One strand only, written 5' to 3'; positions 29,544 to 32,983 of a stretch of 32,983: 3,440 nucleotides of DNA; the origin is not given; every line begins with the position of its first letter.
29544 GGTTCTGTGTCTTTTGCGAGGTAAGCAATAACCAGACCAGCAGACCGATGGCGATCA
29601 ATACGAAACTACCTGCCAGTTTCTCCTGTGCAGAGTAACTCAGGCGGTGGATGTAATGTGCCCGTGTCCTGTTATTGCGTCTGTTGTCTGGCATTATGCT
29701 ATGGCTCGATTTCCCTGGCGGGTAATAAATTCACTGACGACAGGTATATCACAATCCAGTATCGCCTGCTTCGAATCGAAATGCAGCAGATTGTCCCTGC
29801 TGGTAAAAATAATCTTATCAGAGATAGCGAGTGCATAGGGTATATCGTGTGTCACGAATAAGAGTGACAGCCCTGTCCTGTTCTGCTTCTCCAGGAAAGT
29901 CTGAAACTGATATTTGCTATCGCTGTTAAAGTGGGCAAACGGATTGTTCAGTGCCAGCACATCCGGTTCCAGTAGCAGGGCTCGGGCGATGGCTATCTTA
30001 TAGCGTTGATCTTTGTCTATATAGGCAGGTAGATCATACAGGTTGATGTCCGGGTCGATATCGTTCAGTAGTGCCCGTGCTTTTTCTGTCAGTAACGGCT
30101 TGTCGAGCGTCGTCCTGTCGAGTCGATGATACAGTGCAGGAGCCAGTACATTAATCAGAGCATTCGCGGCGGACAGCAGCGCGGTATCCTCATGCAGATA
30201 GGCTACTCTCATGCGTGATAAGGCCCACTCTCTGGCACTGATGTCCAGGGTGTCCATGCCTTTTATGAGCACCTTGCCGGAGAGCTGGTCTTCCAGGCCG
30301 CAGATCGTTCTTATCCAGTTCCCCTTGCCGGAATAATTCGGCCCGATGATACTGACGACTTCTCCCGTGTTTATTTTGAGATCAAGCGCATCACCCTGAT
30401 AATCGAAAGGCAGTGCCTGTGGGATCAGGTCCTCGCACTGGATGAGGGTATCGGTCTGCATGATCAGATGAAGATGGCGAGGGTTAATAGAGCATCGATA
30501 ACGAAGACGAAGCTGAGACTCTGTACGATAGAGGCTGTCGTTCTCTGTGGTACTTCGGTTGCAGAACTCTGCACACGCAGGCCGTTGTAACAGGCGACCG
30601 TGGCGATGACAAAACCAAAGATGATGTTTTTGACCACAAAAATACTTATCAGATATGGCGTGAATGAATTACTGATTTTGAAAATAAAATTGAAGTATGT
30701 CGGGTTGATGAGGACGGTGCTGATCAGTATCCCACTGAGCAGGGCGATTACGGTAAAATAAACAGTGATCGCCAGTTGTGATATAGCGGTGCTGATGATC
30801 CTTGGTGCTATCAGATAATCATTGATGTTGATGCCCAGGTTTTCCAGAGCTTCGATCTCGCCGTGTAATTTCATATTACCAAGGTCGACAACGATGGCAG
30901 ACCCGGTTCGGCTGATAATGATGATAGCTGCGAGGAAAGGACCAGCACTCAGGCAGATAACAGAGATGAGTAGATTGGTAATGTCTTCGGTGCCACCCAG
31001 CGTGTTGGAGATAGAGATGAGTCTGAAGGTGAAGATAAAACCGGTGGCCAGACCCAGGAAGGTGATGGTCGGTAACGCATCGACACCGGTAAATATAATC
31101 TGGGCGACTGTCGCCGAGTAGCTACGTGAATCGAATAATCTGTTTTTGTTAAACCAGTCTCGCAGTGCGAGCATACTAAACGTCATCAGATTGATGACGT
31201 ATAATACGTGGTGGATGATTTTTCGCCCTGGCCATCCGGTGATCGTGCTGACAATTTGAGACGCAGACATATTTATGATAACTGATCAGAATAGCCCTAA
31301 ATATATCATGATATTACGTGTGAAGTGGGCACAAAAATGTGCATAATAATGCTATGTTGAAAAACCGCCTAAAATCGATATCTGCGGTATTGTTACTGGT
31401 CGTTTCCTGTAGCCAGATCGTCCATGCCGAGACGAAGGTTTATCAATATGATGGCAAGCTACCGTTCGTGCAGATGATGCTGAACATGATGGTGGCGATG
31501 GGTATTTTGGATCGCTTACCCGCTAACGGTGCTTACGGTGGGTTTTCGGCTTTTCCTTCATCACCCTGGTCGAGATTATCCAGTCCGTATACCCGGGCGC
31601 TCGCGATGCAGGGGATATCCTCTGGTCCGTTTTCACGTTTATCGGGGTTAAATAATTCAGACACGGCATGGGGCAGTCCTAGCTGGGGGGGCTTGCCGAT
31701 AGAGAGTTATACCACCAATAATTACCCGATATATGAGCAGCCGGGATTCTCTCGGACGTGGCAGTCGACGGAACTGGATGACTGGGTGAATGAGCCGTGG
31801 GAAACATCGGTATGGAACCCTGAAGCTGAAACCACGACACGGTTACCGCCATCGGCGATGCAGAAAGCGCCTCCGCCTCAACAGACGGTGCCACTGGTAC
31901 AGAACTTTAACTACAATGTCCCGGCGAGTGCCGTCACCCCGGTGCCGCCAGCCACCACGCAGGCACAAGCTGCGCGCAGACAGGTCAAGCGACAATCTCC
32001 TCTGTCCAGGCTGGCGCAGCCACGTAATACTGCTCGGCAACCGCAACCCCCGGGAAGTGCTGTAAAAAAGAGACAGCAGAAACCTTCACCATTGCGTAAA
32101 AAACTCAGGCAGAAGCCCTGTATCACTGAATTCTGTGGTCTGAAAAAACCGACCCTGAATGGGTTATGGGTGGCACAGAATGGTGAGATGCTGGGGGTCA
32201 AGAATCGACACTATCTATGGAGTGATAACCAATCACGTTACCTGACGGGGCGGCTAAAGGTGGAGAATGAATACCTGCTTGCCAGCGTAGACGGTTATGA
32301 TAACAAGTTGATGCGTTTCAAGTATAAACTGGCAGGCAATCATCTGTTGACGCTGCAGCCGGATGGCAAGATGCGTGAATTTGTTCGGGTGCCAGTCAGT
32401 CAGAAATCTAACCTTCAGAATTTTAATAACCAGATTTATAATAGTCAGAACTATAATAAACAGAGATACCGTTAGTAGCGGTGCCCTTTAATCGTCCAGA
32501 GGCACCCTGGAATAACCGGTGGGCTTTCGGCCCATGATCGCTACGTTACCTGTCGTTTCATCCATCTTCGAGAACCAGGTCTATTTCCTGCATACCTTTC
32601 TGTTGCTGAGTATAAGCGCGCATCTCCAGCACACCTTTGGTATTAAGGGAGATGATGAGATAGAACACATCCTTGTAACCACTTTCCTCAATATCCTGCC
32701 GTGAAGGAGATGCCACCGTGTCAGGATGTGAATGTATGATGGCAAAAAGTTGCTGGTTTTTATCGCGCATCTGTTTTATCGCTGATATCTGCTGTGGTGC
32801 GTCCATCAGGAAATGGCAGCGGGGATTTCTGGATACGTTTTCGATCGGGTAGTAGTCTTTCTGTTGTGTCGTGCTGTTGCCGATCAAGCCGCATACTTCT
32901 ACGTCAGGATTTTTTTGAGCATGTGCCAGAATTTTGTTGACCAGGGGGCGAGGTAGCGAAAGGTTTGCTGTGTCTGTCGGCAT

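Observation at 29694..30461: Mla/MCE-type ABC operon whose only ATPase subunit has lost nearly every catalytic motif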

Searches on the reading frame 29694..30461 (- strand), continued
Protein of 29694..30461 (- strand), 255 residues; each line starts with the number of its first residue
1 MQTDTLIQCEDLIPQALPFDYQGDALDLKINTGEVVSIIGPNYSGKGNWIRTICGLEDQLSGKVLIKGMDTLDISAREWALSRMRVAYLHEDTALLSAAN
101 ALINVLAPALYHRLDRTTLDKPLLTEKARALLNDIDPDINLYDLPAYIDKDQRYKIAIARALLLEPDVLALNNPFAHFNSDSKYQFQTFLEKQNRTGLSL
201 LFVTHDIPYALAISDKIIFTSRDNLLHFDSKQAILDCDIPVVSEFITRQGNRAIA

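Call 55: search_protein_families(library=pfam, proteins=[L032:10777-11790:+, L027:1833-2870:+, L013:10765-11790:+], max_evalue=1)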
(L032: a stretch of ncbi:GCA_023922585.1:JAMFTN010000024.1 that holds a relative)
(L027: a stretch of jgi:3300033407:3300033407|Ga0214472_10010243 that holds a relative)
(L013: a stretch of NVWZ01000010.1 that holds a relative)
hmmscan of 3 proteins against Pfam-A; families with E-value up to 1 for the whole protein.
L032:10777-11790:+ (338 aa): 14 families
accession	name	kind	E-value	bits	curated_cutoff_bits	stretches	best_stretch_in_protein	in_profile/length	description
PF02470.25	MlaD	-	4.5e-10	40.1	25.1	1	52-129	2-81/81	MlaD protein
PF04513.17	Baculo_PEP_C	-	0.0002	21.9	38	1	150-216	47-113/140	Baculovirus polyhedron envelope protein, PEP, C terminus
PF12296.13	HsbA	-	0.013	16.4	33.5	1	184-247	2-58/121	Hydrophobic surface binding protein A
PF07889.17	DUF1664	-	0.023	15.2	34.6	0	224-316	32-121/124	Protein of unknown function (DUF1664)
PF17681.6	GCP_N_terminal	-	0.046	13.7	29.4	1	177-324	33-182/297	Gamma tubulin complex component N-terminal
PF08651.15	DASH_Duo1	-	0.092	13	25.4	1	277-314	9-46/74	DASH complex subunit Duo1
PF04102.17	SlyX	-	0.13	13.4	30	0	224-260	1-37/67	SlyX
PF17072.10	Spike_torovirin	-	0.13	10.6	35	1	185-314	843-963/1272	Torovirinae spike glycoprotein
PF25240.1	PUB2_N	-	0.15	12.5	29.5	0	252-333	61-134/140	PUB2-like, N-terminal domain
PF08702.15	Fib_alpha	-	0.19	12.4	29.9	0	162-206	84-127/143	Fibrinogen alpha/beta chain family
PF10256.14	Erf4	-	0.19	12.1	29.3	1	175-236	26-90/116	Golgin subfamily A member 7/ERF4 family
PF11887.13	Mce4_CUP1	-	0.23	11.5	32.6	1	225-313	60-148/222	Cholesterol uptake porter CUP1 of Mce4, putative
PF05659.16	RPW8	-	0.28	11.3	30.4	0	273-317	30-74/139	Arabidopsis broad-spectrum mildew resistance protein RPW8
PF06103.16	DUF948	-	0.42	11.3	37.2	1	244-311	23-87/89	Bacterial protein of unknown function (DUF948)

L027:1833-2870:+ (346 aa): 19 families
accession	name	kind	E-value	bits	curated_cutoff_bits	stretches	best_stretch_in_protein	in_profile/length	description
PF02470.25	MlaD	-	1e-11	45.4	25.1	1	55-124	4-74/81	MlaD protein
PF23991.1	DUF7310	-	0.0015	19.5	40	0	229-268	29-68/83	Coiled-coil region of unknown function (DUF7310)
PF07889.17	DUF1664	-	0.0015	19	34.6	1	224-298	46-120/124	Protein of unknown function (DUF1664)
PF06103.16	DUF948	-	0.0021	18.7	37.2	0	259-301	31-73/89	Bacterial protein of unknown function (DUF948)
PF04102.17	SlyX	-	0.011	16.8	30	0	279-317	3-41/67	SlyX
PF09177.16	STX6_10_61_N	-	0.018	16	29.4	0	154-192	39-79/99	Syntaxin 6/10/61, N-terminal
PF04513.17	Baculo_PEP_C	-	0.028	14.9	38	0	222-291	41-111/140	Baculovirus polyhedron envelope protein, PEP, C terminus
PF16566.10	CREPT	-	0.031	14.8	29.3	1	235-302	60-127/147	Cell-cycle alteration and expression-elevated protein in tumour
PF19443.4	DAHL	-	0.035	14.3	38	1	239-316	45-120/221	DAHL domain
PF02895.20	H-kinase_dim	-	0.062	14.2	23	0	243-283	25-67/68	Signal transducing histidine kinase, homodimeric domain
PF10046.14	BLOC1_2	-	0.081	13.7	33.4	0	233-298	23-91/96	Biogenesis of lysosome-related organelles complex-1 subunit 2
PF10241.14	KxDL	-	0.12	13.2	27.2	0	262-300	38-76/86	Uncharacterized conserved protein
PF04399.18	Glutaredoxin2_C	-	0.13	12.6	32.8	0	260-290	46-76/130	Glutaredoxin 2, C terminal domain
PF13693.12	HTH_35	-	0.16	12.4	25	1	144-190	19-66/75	Winged helix-turn-helix DNA-binding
PF10548.14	P22_AR_C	-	0.17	12.4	22.4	0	233-280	16-64/73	P22AR C-terminal domain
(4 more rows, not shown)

L013:10765-11790:+ (342 aa): 7 families
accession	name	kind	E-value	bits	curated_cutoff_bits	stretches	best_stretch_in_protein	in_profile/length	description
PF02470.25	MlaD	-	2.6e-10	40.9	25.1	1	60-137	3-79/81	MlaD protein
PF03908.18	Sec20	-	0.005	17.2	27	1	261-306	14-58/92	Sec20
PF15112.11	DUF4559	-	0.054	13.4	27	1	158-298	178-293/305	Domain of unknown function (DUF4559)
PF06103.16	DUF948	-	0.076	13.6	37.2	0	262-306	36-80/89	Bacterial protein of unknown function (DUF948)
PF25217.1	CreS_N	-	0.17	12.9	27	0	166-190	42-65/80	Crescentin, N-terminal segment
PF04108.17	ATG17_like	-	0.44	10.4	43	1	173-327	120-258/355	Autophagy protein ATG17-like domain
PF06419.17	COG6_N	-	0.64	10.6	27.4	0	153-213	31-90/114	Conserved oligomeric complex COG6, N-terminal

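Call 56: list_cluster_members(proteins=[P0183, P0160, P0161, P0163, P0167, P0186, P0245, P0250, P0214, P0154])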
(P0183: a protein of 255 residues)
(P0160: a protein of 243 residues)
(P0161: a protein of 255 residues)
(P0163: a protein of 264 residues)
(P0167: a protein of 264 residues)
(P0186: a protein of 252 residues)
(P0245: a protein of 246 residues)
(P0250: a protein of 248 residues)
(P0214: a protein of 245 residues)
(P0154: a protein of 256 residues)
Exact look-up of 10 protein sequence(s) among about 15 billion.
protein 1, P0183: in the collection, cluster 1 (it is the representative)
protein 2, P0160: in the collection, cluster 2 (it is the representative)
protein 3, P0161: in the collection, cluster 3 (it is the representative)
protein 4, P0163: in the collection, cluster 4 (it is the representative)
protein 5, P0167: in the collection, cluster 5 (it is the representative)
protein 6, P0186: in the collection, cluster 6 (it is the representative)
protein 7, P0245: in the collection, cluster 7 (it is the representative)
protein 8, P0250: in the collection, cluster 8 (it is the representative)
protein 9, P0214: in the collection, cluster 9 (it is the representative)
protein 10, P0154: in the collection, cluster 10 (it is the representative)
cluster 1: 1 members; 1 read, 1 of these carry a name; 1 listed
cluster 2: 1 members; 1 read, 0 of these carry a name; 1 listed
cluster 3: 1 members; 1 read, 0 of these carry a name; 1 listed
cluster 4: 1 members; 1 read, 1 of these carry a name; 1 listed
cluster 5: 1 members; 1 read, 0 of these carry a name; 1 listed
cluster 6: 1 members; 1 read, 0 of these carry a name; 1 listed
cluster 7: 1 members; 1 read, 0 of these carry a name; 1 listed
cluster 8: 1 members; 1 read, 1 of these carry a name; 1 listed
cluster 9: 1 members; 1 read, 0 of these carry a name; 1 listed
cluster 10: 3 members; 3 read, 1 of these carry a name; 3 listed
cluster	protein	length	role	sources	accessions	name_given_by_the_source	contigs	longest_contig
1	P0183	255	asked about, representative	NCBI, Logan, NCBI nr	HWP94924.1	MAG TPA: ATP-binding cassette domain-containing protein [Gammaproteobacteria bacterium] | ATP-binding cassette domain-containing protein [Gammaproteobacteria bacterium]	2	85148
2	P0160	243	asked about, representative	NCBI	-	-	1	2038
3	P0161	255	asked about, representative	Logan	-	-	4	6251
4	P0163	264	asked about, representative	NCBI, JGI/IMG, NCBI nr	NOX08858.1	MAG: ATP-binding cassette domain-containing protein [Gammaproteobacteria bacterium] | ATP-binding cassette domain-containing protein [Gammaproteobacteria bacterium]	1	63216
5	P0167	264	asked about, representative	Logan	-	-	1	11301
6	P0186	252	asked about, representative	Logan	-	-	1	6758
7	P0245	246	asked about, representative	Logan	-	-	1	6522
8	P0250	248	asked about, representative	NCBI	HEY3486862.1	MAG TPA: ATP-binding cassette domain-containing protein [Gammaproteobacteria bacterium]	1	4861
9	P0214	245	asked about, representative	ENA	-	-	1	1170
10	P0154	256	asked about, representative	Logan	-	-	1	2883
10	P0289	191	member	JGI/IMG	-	macrolide transport system ATP-binding/permease protein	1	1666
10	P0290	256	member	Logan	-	-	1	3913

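Call 57: find_encoding_contigs(protein=P0157, flank=8000, max_places=1)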
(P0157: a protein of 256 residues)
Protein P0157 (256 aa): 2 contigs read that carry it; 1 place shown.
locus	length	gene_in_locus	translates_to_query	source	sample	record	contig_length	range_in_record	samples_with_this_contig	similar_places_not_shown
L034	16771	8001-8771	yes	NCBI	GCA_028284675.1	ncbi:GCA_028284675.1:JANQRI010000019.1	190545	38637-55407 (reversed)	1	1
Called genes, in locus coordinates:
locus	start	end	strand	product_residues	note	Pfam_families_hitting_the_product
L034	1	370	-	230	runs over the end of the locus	PF05036:SPOR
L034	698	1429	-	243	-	PF03309:Pan_kinase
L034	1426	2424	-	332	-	PF08279:HTH_11, PF03099:BPL_LplA_LipB, PF02237:BPL_C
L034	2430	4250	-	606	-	PF17899:Peptidase_M61_N, PF05299:Peptidase_M61, PF17820:PDZ_6 (weak)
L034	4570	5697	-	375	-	PF04340:DUF484, PF01590:GAF (faint), PF00990:GGDEF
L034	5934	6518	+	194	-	PF00881:Nitroreductase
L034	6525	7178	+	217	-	PF01464:SLT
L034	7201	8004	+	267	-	PF02405:MlaE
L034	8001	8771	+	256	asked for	PF00005:ABC_tran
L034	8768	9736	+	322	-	PF02470:MlaD, PF28544:Helical_needle (weak)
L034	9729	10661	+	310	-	PF07719:TPR_2 (faint), PF13424:TPR_12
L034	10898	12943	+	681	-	PF17804:TSP_NTD, PF00595:PDZ, PF03572:Peptidase_S41, PF11818:DUF3340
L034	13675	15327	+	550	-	PF01590:GAF (weak), PF08447:PAS_3, PF07730:HisKA_3, PF02518:HATPase_c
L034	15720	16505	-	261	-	PF00106:adh_short, PF23441:SDR, PF01370:Epimerase, PF08659:KR, PF13561:adh_short_C2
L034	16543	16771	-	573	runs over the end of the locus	PF00890:FAD_binding_2, PF07992:Pyr_redox_2 (faint), PF03486:HI0933_like (weak), PF02910:Succ_DH_flav_C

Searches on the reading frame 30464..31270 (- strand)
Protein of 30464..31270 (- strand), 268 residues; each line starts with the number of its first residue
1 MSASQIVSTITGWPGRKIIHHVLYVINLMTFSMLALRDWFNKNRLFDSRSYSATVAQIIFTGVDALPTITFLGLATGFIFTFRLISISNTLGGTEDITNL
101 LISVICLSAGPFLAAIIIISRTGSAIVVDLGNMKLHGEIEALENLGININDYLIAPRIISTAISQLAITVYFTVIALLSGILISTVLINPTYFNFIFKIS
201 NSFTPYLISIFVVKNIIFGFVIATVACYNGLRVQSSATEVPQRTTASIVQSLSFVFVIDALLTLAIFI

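Call 3: search_protein_families(library=pfam, proteins=[window:30464-31270:-], max_evalue=0.01)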
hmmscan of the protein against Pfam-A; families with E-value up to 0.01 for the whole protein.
window:30464-31270:- (268 aa): 1 family
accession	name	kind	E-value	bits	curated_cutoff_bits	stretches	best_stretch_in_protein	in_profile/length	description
PF02405.21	MlaE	-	1.9e-48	165.3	22.5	1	55-264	2-211/212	Permease MlaE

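Call 4: search_protein_families(library=ncbifam, proteins=[window:30464-31270:-], max_evalue=0.01)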
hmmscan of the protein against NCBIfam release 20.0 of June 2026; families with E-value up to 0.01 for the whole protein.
window:30464-31270:- (268 aa): 2 families
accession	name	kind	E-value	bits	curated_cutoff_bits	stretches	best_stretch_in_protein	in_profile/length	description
TIGR00056.1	TIGR00056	subfamily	1.7e-34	119.7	212.2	1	43-267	33-257/260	MlaE family lipid ABC transporter permease subunit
NF033619.1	perm_MlaE_1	exception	7.8e-26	91.2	315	1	48-267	32-252/253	lipid asymmetry maintenance ABC transporter permease subunit MlaE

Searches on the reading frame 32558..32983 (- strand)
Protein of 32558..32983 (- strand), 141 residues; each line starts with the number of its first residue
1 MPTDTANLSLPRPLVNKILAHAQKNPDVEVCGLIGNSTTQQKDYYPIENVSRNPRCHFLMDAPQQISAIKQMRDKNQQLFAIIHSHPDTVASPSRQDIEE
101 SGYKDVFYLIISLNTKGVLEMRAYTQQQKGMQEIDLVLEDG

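Call 72: search_protein_families(library=pfam, proteins=[window:32558-32983:-], max_evalue=0.01)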
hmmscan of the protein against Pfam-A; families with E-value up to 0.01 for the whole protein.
window:32558-32983:- (141 aa): 1 family
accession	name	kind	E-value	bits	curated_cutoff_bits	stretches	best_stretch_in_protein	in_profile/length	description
PF14464.11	Prok-JAB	-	2e-19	70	25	1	12-117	2-107/114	Prokaryotic homologs of the JAB domain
